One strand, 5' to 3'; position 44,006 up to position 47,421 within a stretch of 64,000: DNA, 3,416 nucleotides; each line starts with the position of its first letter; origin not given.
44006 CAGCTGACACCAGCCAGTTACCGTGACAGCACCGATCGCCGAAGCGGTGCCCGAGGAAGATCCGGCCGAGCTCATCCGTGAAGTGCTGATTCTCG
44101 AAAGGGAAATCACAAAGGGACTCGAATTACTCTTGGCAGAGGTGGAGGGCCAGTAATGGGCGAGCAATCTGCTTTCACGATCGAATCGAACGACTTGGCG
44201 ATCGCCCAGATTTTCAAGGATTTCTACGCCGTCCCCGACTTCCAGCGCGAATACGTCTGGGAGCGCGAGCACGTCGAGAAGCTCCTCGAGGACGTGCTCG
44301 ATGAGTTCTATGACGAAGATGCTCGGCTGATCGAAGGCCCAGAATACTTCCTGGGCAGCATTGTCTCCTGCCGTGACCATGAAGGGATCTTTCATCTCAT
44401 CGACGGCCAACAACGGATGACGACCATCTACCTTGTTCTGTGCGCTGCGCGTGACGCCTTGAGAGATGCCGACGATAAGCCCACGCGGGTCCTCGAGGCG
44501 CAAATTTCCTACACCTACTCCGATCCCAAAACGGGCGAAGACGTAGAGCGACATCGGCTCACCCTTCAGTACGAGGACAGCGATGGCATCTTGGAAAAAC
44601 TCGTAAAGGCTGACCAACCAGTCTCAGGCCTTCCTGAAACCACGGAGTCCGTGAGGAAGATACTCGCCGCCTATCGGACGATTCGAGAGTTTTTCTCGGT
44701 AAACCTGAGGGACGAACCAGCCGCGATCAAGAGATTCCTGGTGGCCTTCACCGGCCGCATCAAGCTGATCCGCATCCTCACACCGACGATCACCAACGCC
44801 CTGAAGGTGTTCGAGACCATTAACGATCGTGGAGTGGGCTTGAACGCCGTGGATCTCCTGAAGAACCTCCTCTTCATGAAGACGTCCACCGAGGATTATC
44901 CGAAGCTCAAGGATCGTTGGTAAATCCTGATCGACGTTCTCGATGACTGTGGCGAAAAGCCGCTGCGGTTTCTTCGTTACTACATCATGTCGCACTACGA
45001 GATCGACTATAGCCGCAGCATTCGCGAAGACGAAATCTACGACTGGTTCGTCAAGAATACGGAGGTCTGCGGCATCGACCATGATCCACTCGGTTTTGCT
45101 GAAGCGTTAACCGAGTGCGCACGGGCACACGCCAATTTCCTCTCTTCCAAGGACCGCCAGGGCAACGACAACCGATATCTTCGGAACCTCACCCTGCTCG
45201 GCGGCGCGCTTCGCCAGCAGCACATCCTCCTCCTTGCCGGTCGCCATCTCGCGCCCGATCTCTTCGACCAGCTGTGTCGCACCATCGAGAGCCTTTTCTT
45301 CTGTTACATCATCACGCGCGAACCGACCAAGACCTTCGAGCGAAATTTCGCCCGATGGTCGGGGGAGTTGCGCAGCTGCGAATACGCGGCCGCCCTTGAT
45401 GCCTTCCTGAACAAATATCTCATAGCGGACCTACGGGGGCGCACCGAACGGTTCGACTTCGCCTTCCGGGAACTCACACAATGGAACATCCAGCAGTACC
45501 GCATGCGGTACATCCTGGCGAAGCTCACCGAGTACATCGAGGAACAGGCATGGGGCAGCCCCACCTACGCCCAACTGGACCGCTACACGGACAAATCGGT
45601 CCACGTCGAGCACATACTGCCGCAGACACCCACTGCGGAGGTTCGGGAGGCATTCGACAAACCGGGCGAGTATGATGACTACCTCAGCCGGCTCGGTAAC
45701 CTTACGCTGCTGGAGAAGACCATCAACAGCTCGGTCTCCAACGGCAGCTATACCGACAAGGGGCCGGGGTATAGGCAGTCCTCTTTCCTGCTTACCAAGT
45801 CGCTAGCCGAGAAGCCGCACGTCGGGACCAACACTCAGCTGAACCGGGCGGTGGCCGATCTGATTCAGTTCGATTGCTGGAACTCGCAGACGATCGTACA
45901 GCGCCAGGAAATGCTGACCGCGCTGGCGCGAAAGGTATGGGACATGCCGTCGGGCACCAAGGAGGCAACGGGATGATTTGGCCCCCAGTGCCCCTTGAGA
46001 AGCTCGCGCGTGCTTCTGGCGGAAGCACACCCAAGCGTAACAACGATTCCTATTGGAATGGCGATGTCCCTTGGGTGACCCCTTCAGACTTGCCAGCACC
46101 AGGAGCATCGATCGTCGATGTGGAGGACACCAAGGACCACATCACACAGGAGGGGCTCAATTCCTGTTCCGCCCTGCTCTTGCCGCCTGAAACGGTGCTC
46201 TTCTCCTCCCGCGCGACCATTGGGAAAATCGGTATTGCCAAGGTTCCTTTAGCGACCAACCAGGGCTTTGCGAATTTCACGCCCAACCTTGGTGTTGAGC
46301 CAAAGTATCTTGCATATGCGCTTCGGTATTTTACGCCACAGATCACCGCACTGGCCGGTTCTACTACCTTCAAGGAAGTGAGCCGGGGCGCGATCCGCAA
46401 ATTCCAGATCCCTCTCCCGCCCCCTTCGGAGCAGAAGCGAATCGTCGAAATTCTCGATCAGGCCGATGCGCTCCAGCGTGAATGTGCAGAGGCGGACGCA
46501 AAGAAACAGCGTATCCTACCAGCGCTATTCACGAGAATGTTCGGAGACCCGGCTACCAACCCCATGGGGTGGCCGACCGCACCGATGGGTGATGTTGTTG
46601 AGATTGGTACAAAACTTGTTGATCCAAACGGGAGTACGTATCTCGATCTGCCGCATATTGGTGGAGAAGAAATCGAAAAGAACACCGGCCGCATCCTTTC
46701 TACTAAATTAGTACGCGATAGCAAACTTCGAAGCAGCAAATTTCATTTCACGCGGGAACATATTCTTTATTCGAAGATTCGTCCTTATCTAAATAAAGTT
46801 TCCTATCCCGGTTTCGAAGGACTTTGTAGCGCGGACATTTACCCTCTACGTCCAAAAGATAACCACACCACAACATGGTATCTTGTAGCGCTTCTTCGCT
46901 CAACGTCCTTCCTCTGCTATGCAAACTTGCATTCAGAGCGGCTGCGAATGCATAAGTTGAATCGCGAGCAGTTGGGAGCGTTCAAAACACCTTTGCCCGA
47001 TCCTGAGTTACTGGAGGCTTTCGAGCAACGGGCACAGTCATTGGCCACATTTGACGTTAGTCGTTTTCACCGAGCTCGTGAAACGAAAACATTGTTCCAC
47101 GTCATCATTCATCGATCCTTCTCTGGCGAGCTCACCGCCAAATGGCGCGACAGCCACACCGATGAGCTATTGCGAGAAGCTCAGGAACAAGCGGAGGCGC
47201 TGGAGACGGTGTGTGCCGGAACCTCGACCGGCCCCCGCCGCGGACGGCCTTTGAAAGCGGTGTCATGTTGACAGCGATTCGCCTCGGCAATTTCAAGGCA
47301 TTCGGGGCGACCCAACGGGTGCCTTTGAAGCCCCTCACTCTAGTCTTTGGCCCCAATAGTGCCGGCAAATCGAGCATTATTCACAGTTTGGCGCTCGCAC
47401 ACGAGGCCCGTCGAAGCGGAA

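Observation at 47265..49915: IS-bracketed two-gene cassette: split ABC/AAA ATPase (DUF3696-like) plus an unrecognised 322-aa partner, a candidate uncharacterised anti-phage system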

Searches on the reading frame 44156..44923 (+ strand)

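Call 6: search_protein_families(library=pfam, proteins=[window:44156-44923:+], max_evalue=0.01)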
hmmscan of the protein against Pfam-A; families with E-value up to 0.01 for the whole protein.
window:44156-44923:+ (255 aa): 1 family
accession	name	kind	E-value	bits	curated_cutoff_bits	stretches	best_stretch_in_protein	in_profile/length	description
PF03235.19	GmrSD_N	-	2.8e-37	129.2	33.2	1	18-240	3-199/199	GmrSD restriction endonuclease, N-terminal domain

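Call 7: search_protein_families(library=padloc, proteins=[window:44156-44923:+], max_evalue=0.01)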
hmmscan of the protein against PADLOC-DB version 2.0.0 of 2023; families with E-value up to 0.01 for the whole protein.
window:44156-44923:+ (255 aa): 38 families (the best 25 are shown)
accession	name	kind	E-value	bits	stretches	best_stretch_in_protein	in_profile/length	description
PDLC02688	Orf5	-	5.3e-47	158.7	1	17-252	3-238/554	Orf5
PDLC04157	HEC-06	-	1.3e-44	150.7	1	9-255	7-248/558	-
PDLC04155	HEC-06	-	6.9e-40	135.1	1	9-255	5-252/562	-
PDLC04154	HEC-06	-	2e-37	127.1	1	17-255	15-261/569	-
PDLC02687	Orf5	-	6.1e-33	112.4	1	23-255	17-255/543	Orf5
PDLC02700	Orf5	-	2.3e-32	110.5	1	22-252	10-235/555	Orf5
PDLC02693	Orf5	-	5.5e-31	106.2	1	24-250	9-222/543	Orf5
PDLC02701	Orf5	-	1.7e-29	100.8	1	16-237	10-247/596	Orf5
PDLC02695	Orf5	-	1.1e-28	98.1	1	8-238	2-252/601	Orf5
PDLC02686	Orf5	-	1.2e-23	81.4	1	8-238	2-236/566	Orf5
PDLC02690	Orf5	-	9.7e-22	75.5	1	22-243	8-215/531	Orf5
PDLC02691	Orf5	-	2.8e-20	70.4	1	21-247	18-257/579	Orf5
PDLC02692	Orf5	-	4.2e-20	70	1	22-246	6-219/558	Orf5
PDLC02694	Orf5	-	1.3e-19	68.3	1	21-237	15-241/574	Orf5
PDLC04156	HEC-06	-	8.6e-17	58.9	1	25-241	22-242/562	-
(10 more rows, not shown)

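Call 8: search_protein_families(library=ncbifam, proteins=[window:44156-44923:+], max_evalue=0.01)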
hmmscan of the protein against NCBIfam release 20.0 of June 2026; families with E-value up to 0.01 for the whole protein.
window:44156-44923:+ (255 aa): 0 families

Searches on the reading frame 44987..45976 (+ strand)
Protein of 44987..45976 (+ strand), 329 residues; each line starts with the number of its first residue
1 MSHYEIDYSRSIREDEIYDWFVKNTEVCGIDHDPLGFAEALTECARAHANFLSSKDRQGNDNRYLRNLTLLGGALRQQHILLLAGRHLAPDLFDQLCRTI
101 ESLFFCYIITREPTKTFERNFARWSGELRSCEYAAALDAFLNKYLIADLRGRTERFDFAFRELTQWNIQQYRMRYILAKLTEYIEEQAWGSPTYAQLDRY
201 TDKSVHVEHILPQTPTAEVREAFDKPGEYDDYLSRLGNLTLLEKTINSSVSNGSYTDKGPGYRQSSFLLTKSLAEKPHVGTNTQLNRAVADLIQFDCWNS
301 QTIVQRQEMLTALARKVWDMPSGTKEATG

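Call 6: search_protein_families(library=pfam, proteins=[window:44987-45976:+], max_evalue=0.01)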
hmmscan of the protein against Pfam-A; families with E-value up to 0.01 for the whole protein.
window:44987-45976:+ (329 aa): 1 family
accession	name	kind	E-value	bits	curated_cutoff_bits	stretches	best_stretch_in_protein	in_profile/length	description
PF07510.16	GmrSD_C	-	3.2e-27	95.6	23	1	153-312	4-137/138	GmrSD restriction endonucleases, C-terminal domain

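Call 7: search_protein_families(library=padloc, proteins=[window:44987-45976:+], max_evalue=0.01)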
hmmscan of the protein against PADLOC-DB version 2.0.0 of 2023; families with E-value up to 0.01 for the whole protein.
window:44987-45976:+ (329 aa): 21 families
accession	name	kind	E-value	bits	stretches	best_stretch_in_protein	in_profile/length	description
PDLC02688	Orf5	-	3.4e-59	198.9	1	9-289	275-553/554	Orf5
PDLC04155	HEC-06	-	9.9e-30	101.5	1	4-320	271-560/562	-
PDLC04154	HEC-06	-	1.8e-29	100.9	1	37-320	310-566/569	-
PDLC04157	HEC-06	-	7.3e-26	88.9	1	31-319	295-556/558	-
PDLC02700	Orf5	-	9.2e-22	75.5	1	3-281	260-537/555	Orf5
PDLC02687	Orf5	-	1.8e-21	74.5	1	60-276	331-535/543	Orf5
PDLC02695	Orf5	-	2e-20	70.7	1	81-278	381-580/601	Orf5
PDLC02693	Orf5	-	3.8e-15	53.9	1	9-318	256-542/543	Orf5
PDLC02691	Orf5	-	2.8e-14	50.6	1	163-318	448-579/579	Orf5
PDLC02701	Orf5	-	1.1e-08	32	1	81-284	369-579/596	Orf5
PDLC02792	SspE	-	1.8e-08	31.2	1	196-263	630-696/771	SspE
PDLC02783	SspE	-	9.1e-08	28.8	1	195-266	651-720/793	SspE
PDLC02686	Orf5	-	2.1e-07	27.8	1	175-300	442-561/566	Orf5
PDLC02789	SspE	-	3.9e-07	27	1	191-263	602-672/749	SspE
PDLC02702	Orf5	-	9.7e-07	25.9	1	175-319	410-542/543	Orf5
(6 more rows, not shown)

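Call 8: search_protein_families(library=ncbifam, proteins=[window:44987-45976:+], max_evalue=0.01)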
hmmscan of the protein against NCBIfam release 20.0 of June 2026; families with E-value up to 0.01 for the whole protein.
window:44987-45976:+ (329 aa): 0 families

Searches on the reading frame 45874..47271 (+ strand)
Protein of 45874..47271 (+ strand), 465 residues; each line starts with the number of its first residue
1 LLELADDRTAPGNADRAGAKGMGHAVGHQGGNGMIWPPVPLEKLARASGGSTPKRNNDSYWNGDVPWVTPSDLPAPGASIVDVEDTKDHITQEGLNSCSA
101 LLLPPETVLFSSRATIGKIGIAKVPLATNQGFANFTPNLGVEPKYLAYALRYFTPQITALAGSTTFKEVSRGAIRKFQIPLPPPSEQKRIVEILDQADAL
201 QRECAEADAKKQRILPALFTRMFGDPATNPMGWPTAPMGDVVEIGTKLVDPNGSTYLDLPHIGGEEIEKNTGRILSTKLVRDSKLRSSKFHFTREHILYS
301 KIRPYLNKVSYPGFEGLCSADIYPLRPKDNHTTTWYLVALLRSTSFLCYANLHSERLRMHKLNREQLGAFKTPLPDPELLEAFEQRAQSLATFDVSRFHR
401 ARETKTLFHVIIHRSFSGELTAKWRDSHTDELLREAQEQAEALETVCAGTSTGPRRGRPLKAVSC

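Call 6: search_protein_families(library=pfam, proteins=[window:45874-47271:+], max_evalue=0.01)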
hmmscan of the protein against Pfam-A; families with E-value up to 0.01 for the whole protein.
window:45874-47271:+ (465 aa): 2 families
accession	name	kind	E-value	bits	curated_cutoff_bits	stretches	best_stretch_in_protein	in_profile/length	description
PF01420.25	Methylase_S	-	1.8e-34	119.8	22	2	36-199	4-154/168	Type I restriction modification DNA specificity domain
PF12950.13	TaqI_C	-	0.00013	22.6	26.5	1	284-368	29-114/118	TaqI-like C-terminal specificity domain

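Call 7: search_protein_families(library=padloc, proteins=[window:45874-47271:+], max_evalue=0.01)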
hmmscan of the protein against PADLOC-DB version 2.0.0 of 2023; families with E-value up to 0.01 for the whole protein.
window:45874-47271:+ (465 aa): 112 families (the best 25 are shown)
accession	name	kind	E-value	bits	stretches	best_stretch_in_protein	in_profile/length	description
PDLC03194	Specificity_I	-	2e-80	268.7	1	36-420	9-391/391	Type I specificity subunit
PDLC03108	Specificity_I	-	2.3e-54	183.4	2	33-224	34-223/452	Type I specificity subunit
PDLC03184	Specificity_I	-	8.2e-54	181.2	1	105-438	72-401/554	Type I specificity subunit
PDLC03119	Specificity_I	-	1.7e-44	150.3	1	34-240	1-205/393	Type I specificity subunit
PDLC04137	mad5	-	1.3e-41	141.1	1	39-382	6-360/392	mads_5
PDLC03107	Specificity_I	-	3.1e-39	133.2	1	36-420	3-392/392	Type I specificity subunit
PDLC03162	Specificity_I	-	8.3e-39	131.6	1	36-214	217-401/431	Type I specificity subunit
PDLC03069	Specificity_I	-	3e-38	129.9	3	233-375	1-142/387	Type I specificity subunit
PDLC03099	Specificity_I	-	5.2e-38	129.2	2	36-216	201-383/405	Type I specificity subunit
PDLC03100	Specificity_I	-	6e-34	116.1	2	36-224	196-389/392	Type I specificity subunit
PDLC03079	Specificity_I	-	1.7e-33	114.5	2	36-194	30-180/470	Type I specificity subunit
PDLC03158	Specificity_I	-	1.3e-32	111.4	1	40-329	31-336/433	Type I specificity subunit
PDLC03101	Specificity_I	-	6.1e-32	109.7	2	36-195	6-167/411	Type I specificity subunit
PDLC03157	Specificity_I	-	2.4e-31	107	2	36-183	180-325/367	Type I specificity subunit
PDLC03169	Specificity_I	-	1.3e-30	105.2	1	36-430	10-429/461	Type I specificity subunit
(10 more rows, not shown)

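Call 8: search_protein_families(library=ncbifam, proteins=[window:45874-47271:+], max_evalue=0.01)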
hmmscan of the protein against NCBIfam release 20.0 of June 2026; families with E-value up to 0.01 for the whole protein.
window:45874-47271:+ (465 aa): 1 family
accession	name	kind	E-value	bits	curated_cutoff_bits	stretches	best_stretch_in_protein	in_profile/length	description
NF007278.0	PRK09737.1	equivalog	2.6e-14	52.8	662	1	91-196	62-173/461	type I restriction-modification system specificity subunit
